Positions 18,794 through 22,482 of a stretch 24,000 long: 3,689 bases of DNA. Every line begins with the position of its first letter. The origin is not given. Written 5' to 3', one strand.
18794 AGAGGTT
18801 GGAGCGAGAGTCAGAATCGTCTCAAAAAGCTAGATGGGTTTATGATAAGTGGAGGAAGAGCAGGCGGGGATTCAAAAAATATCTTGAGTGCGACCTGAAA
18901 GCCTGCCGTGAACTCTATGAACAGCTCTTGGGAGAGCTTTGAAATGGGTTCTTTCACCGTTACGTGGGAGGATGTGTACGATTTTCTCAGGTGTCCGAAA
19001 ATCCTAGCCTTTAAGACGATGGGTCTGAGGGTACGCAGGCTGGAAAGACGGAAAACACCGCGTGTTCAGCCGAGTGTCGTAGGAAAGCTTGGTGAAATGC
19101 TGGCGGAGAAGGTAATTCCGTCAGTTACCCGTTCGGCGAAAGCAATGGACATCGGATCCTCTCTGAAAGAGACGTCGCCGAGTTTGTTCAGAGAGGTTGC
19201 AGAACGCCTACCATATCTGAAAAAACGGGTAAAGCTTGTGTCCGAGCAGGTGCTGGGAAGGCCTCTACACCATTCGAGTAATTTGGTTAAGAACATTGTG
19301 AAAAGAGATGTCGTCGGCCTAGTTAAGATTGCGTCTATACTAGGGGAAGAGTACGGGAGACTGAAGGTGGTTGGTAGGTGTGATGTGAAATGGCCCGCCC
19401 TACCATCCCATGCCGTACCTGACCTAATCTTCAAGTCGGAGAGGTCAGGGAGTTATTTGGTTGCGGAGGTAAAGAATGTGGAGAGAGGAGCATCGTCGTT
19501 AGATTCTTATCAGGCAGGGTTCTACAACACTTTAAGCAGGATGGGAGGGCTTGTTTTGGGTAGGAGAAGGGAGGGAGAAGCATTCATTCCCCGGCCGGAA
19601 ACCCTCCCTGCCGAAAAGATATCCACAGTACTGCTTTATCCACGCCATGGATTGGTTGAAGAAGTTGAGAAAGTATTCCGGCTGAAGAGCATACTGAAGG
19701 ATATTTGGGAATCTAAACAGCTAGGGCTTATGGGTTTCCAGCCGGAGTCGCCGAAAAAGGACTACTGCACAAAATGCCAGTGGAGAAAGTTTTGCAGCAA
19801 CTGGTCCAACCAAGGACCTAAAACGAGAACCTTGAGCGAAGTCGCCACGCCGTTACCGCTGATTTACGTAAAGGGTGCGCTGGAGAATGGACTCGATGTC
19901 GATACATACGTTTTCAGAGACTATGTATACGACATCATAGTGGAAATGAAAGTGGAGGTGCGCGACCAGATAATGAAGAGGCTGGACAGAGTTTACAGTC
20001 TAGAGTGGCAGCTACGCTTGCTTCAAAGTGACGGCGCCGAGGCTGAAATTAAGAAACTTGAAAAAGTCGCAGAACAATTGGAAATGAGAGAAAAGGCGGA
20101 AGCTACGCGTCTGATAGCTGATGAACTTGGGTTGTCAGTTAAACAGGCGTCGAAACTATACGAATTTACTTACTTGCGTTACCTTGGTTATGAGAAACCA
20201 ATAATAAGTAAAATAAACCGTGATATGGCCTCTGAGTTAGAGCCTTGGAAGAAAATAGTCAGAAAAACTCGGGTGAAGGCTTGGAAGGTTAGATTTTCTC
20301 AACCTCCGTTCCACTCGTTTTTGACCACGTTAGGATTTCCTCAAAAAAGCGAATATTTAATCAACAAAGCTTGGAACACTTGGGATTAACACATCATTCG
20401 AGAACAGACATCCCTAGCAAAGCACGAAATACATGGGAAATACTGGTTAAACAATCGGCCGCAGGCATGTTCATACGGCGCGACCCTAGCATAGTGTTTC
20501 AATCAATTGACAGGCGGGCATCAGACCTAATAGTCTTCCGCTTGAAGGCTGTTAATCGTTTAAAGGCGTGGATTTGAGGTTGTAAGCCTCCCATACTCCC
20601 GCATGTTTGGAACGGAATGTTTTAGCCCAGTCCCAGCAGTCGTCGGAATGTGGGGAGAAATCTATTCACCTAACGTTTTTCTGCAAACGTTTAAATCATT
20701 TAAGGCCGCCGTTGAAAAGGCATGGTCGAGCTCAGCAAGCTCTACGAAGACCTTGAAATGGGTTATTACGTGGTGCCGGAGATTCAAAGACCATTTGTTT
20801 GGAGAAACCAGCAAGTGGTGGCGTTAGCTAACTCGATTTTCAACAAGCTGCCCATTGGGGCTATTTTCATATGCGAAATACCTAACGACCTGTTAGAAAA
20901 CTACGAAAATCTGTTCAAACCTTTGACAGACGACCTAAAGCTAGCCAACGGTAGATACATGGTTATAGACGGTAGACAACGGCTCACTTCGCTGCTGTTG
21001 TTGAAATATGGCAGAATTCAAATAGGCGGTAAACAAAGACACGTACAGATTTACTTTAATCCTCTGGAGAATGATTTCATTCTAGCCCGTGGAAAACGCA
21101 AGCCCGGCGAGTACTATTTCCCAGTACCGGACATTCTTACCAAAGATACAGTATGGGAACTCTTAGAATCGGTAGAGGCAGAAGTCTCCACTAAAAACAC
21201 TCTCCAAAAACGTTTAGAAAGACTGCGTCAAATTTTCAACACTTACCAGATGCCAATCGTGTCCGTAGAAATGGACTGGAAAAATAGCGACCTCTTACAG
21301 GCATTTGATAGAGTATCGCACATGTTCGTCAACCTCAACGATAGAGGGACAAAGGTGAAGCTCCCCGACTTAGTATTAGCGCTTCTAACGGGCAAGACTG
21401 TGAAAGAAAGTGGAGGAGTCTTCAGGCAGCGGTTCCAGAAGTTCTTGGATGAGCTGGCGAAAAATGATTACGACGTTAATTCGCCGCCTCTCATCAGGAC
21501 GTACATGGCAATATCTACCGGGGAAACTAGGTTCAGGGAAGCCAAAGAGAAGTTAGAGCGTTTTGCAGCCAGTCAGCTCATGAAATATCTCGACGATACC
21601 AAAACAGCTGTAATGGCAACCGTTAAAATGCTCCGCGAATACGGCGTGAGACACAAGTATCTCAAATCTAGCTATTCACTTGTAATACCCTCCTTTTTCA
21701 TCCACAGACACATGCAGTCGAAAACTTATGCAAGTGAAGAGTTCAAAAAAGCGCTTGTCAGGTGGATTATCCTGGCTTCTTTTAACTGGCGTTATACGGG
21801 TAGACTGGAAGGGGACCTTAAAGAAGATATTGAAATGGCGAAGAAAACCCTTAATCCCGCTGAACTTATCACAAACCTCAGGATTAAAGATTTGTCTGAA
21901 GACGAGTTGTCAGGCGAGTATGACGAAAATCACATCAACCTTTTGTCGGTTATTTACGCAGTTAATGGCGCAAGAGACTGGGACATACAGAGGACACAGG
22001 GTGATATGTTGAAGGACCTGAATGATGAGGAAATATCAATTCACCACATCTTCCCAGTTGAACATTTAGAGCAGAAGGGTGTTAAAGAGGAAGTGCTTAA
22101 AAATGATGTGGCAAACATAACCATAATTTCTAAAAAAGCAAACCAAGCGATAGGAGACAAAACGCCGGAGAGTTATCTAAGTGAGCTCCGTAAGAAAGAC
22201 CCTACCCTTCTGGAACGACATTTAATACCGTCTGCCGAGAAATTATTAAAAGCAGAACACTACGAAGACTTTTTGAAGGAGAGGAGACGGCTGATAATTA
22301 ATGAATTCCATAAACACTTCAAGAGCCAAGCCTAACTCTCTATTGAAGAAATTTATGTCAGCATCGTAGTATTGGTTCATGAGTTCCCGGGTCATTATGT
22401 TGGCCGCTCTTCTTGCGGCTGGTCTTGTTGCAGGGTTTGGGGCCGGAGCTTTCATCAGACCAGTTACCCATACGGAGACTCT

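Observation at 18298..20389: Translationally coupled DEDDy 3'-5' exonuclease + Cas4-like Fe-S nuclease pair with no CRISPR-Cas context: candidate undescribed two-nuclease module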

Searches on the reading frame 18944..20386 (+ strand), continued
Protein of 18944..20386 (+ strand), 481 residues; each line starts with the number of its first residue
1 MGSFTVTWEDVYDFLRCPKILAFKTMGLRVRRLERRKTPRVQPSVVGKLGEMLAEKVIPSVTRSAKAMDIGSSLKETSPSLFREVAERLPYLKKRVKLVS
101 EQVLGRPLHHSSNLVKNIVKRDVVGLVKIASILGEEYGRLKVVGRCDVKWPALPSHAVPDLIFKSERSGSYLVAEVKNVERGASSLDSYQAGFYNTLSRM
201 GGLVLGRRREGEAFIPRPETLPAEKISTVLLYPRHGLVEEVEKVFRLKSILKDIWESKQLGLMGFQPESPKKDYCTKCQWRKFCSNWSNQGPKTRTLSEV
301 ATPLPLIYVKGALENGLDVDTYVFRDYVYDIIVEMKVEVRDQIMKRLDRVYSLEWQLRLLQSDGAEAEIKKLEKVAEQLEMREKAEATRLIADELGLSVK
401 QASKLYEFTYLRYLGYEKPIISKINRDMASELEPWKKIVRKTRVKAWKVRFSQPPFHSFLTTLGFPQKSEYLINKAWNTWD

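Call 89: search_protein_families(library=pfam, proteins=[L057:2594-5377:-, L029:3506-4753:-, L029:4934-5488:+, L031:3963-4550:-, L031:7486-8388:-, L031:8528-9535:+, L031:1812-2402:+, L020:1-1047:+, L020:1281-2486:+, L020:4470-4973:-], max_evalue=0.01)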
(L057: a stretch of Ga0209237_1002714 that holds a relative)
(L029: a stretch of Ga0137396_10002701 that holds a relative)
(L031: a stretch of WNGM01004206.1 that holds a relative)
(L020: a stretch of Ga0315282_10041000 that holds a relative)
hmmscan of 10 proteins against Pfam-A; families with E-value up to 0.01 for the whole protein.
L057:2594-5377:- (928 aa): 3 families
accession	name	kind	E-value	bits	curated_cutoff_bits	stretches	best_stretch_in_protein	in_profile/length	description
PF00270.35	DEAD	-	1.4e-15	57.9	26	1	124-247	3-126/167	DEAD/DEAH box helicase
PF04851.21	ResIII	-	7.7e-09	36.1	22.5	1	134-246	21-133/164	Type III restriction enzyme, res subunit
PF00271.37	Helicase_C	-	5e-06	27.2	23.5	1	429-518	15-106/110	Helicase conserved C-terminal domain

L029:3506-4753:- (416 aa): 0 families

L029:4934-5488:+ (185 aa): 0 families

L031:3963-4550:- (196 aa): 0 families

L031:7486-8388:- (301 aa): 1 family
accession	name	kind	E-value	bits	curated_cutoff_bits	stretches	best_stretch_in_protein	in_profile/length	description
PF02086.21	MethyltransfD12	-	2.1e-57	195.2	22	1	29-273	1-247/253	D12 class N6 adenine-specific DNA methyltransferase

L031:8528-9535:+ (336 aa): 1 family
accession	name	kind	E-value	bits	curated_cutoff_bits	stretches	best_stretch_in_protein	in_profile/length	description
PF02195.25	ParB_N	-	5.1e-15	55.7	26.3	1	7-79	4-77/95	ParB N-terminal domain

L031:1812-2402:+ (197 aa): 0 families

L020:1-1047:+ (349 aa): 4 families
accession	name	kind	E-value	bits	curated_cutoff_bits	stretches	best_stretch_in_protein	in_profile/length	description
PF00589.27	Phage_integrase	-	6.9e-11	42.7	27.1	1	186-332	10-169/172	Phage integrase family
PF13495.12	Phage_int_SAM_4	-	4.7e-10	40.2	27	1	86-160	5-82/85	Phage integrase, N-terminal SAM-like domain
PF16795.10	Phage_integr_3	-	2.1e-06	28.2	27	1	178-331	3-147/161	Archaeal phage integrase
PF02899.23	Phage_int_SAM_1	-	0.0034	18.1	22.3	0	88-154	6-77/83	Phage integrase, N-terminal SAM-like domain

L020:1281-2486:+ (402 aa): 6 families
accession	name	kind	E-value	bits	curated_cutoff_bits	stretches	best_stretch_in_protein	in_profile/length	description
PF01022.26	HTH_5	-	1.8e-08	34.5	22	1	12-55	4-47/47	Bacterial regulatory protein, arsR family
PF12840.13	HTH_20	-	0.00044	20.6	27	1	14-54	8-49/51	Helix-turn-helix domain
PF25213.1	HVO_A0261_N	-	0.00069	19.9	35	1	11-62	12-62/86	HVO_A0261 N-terminal domain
PF09339.16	HTH_IclR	-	0.00091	19.4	22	1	15-57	8-52/52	IclR helix-turn-helix domain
PF13412.12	HTH_24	-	0.0016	18.4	21.9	1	15-54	8-48/48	Winged helix-turn-helix DNA-binding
PF12802.13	MarR_2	-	0.0034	17.9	27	1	15-55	10-52/61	MarR family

L020:4470-4973:- (168 aa): 1 family
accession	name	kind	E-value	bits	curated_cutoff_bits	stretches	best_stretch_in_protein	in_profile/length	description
PF09195.17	Endonuc-BglII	-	1.2e-44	152.4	26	1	13-167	2-163/163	Restriction endonuclease BglII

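Call 94: search_protein_families(library=ncbifam, proteins=[L020:3827-4366:+, L057:5971-7314:+, L057:2594-5377:-, P0013, P0009, P0016], max_evalue=1)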
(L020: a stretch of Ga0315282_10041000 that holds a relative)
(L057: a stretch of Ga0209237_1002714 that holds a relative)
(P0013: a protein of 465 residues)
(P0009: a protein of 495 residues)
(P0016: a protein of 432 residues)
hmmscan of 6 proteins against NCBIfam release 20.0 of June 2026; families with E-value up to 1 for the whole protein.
L020:3827-4366:+ (180 aa): 7 families
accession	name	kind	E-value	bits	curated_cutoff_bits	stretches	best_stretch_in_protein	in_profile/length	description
NF006602.0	PRK09146.1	subfamily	0.0091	15.3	266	1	6-28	52-74/239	3'-5' exonuclease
NF006601.0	PRK09145.1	equivalog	0.032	13.6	189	1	6-23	34-51/207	3'-5' exonuclease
NF005927.0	PRK07942.1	subfamily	0.034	13.9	186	1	6-23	12-29/232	DNA polymerase III subunit epsilon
NF006615.0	PRK09182.1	subfamily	0.099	11.4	207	1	6-25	55-74/307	3'-5' exonuclease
NF040615.1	HacA_Meth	equivalog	0.19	10.4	550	1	43-114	88-160/419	homoaconitase large subunit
NF011539.0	PRK14975.1-3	equivalog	0.21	9.8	640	1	6-82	71-136/628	bifunctional 3'-5' exonuclease/DNA polymerase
NF047978.1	AM410Fam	equivalog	0.26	10.5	700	1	99-136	134-169/419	AM410 family tick-upregulated protein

L057:5971-7314:+ (448 aa): 0 families

L057:2594-5377:- (928 aa): 21 families
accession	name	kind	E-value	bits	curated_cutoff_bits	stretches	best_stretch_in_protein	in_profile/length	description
NF002654.0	PRK02362.1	equivalog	3.1e-33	115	887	2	386-526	246-389/739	ATP-dependent DNA helicase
NF040935.1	helicase_Hel308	equivalog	2.3e-30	105.4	1200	2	377-654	244-497/704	ATP-dependent DNA helicase Hel308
NF001308.0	PRK00254.1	equivalog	2.6e-24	85.5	1216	2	382-534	237-384/720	ATP-dependent DNA helicase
NF002251.0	PRK01172.1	equivalog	4e-21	74.9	891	2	386-530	239-370/674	ATP-dependent DNA helicase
TIGR04121.1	DEXH_lig_assoc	equivalog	3.3e-16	58.2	850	2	118-254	11-156/804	ligase-associated DNA damage response DEXH box helicase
NF008163.0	PRK10917.1-1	equivalog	4.4e-09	35.2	796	2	438-519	506-585/692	ATP-dependent DNA helicase RecG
NF008166.0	PRK10917.1-4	equivalog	1.8e-08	33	864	2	446-519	528-598/705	ATP-dependent DNA helicase RecG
TIGR00643.1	recG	equivalog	1.1e-07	31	659.4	2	436-519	473-551/629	ATP-dependent DNA helicase RecG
TIGR04095.1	dnd_restrict_1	equivalog_domain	4.1e-07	29.4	600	2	450-541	316-403/451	DNA phosphorothioation system restriction enzyme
NF008165.0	PRK10917.1-3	equivalog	3.5e-06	25.8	711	2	447-518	509-577/692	ATP-dependent DNA helicase RecG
NF010337.0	PRK13766.1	equivalog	3.5e-06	25.4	610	1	134-246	28-140/781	Hef nuclease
NF008167.0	PRK10917.2-1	equivalog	1.3e-05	23.5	995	1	445-519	558-629/744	ATP-dependent DNA helicase RecG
TIGR03817.1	DECH_helic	hypoth_equivalog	2.4e-05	22.8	874.1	2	105-213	21-126/742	helicase/secretion neighborhood putative DEAH-box helicase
NF008170.0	PRK10917.2-4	equivalog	2.5e-05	22.4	975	1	445-519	643-714/826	ATP-dependent DNA helicase RecG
NF010338.0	PRK13767.1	equivalog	6.2e-05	21.4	849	1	448-491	316-359/877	ATP-dependent helicase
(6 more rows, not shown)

P0013 (465 aa): 1 family
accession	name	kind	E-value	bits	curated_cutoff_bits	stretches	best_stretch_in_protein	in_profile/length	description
TIGR00372.1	cas4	equivalog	0.0003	20.7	65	1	172-214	72-113/180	CRISPR-associated protein Cas4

P0009 (495 aa): 4 families
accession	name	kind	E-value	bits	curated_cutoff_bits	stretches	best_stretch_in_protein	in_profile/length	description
TIGR00372.1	cas4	equivalog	9.7e-05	22.3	65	1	227-284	120-179/180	CRISPR-associated protein Cas4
NF047777.1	LIC_11502_fam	equivalog_domain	0.014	16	75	1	369-421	20-69/82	LIC_11502 family protein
NF052401.1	AdhsnEplAEhrl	equivalog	0.083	13.3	150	1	67-104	60-97/103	adhesin EplA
NF041288.1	YdaE_coli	subfamily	0.13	12.3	35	1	255-276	17-38/50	YdaE family protein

P0016 (432 aa): 2 families
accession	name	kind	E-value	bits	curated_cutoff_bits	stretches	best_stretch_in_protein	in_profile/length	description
TIGR00372.1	cas4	equivalog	0.00041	20.2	65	1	139-264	73-179/180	CRISPR-associated protein Cas4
TIGR04256.1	GxxExxY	subfamily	0.094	13.1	35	1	152-184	71-103/116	GxxExxY protein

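Call 99: search_protein_families(library=phrogs, proteins=[window:18944-20386:+, P0013, P0016], max_evalue=0.01)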
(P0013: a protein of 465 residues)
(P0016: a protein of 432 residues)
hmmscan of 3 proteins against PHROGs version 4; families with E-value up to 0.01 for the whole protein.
window:18944-20386:+ (481 aa): 0 families

P0013 (465 aa): 0 families

P0016 (432 aa): 0 families

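Call 101: search_solved_structures(query=L021:2225-3541:+, max_evalue=1)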
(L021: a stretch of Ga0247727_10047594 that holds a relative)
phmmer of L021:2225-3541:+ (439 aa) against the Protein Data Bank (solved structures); distinct sequences matched with E-value up to 1: 3.
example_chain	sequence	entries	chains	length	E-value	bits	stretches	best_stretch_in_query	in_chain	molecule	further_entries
1a70_A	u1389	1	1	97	0.5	12.4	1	185-210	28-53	FERREDOXIN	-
29ki_A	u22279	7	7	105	0.56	12.2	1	185-210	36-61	Ferredoxin-1, chloroplastic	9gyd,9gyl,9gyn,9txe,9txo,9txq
1pfd_A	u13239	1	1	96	0.58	12.2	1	184-208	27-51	FERREDOXIN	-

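Call 102: search_solved_structures(query=L024:1769-2422:+, max_evalue=1)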
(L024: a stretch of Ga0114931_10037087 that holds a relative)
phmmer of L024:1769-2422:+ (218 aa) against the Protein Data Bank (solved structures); distinct sequences matched with E-value up to 1: 0.

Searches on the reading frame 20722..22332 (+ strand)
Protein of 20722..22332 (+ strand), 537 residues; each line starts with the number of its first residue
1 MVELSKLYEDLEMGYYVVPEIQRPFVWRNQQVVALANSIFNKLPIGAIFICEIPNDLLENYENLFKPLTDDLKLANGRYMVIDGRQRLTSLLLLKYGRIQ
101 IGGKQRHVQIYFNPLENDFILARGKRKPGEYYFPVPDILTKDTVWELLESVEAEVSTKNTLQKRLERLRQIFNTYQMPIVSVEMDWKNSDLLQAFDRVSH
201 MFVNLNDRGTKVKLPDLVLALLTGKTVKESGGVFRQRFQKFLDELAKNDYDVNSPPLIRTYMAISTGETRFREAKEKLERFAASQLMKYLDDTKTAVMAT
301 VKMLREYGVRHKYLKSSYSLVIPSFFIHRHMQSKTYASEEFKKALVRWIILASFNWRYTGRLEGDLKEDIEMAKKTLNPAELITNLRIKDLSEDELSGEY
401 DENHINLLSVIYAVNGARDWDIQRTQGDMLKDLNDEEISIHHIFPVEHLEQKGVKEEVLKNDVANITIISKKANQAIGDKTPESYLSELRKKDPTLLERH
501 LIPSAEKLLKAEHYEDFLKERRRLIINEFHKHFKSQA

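Call 7: search_protein_families(library=pfam, proteins=[window:20722-22332:+], max_evalue=1)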
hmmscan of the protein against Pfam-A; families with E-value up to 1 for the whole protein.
window:20722-22332:+ (537 aa): 4 families
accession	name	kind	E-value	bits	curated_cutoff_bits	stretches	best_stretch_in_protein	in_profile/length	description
PF03235.19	GmrSD_N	-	1.8e-24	87.4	33.2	1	5-222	2-198/199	GmrSD restriction endonuclease, N-terminal domain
PF07510.16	GmrSD_C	-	3.4e-05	24.2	23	1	433-526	44-136/138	GmrSD restriction endonucleases, C-terminal domain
PF14401.11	RLAN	-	0.012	15.7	25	1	159-191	93-127/150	RimK-like ATPgrasp N-terminal domain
PF06616.17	BsuBI_PstI_RE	-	0.1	12.5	27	1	135-180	70-115/154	BsuBI/PstI restriction endonuclease domain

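Call 8: search_protein_families(library=padloc, proteins=[window:20722-22332:+], max_evalue=1)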
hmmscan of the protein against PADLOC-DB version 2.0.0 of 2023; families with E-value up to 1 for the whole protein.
window:20722-22332:+ (537 aa): 12 families
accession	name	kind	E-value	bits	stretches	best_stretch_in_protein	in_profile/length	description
PDLC04151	HEC-05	-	2e-41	140.4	2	126-534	184-594/600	-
PDLC04709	PDC-M55C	-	7.4e-25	85.6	1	4-528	17-529/554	-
PDLC04150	HEC-05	-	6e-22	76.2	2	156-532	201-580/583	-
PDLC02695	Orf5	-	8.7e-09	32.3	3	428-481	502-556/601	Orf5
PDLC03877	NsnA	-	1.6e-07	29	1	3-92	52-122/385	-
PDLC04157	HEC-06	-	2e-06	24.7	3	9-94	16-88/558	-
PDLC04153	HEC-05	-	2.4e-06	24.1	1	7-70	12-74/621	-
PDLC04155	HEC-06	-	1.2e-05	22.1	2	6-94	11-86/562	-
PDLC02686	Orf5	-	9.3e-05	19.1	1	15-94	20-92/566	Orf5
PDLC02693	Orf5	-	0.001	16.2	1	16-269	9-258/543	Orf5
PDLC04027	PD-T4-2_A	-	0.0014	15.7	1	16-49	53-86/363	-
PDLC02792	SspE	-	0.0031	13.9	1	13-95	22-107/771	SspE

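Call 9: search_protein_families(library=ncbifam, proteins=[window:20722-22332:+], max_evalue=1)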
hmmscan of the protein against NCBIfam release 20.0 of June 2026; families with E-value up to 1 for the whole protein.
window:20722-22332:+ (537 aa): 1 family
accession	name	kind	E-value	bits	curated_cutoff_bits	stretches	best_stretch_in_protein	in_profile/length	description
NF033589.0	staphy_B_SbnI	equivalog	0.031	13.6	350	1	72-95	47-70/254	bifunctional transcriptional regulator/O-phospho-L-serine synthase SbnI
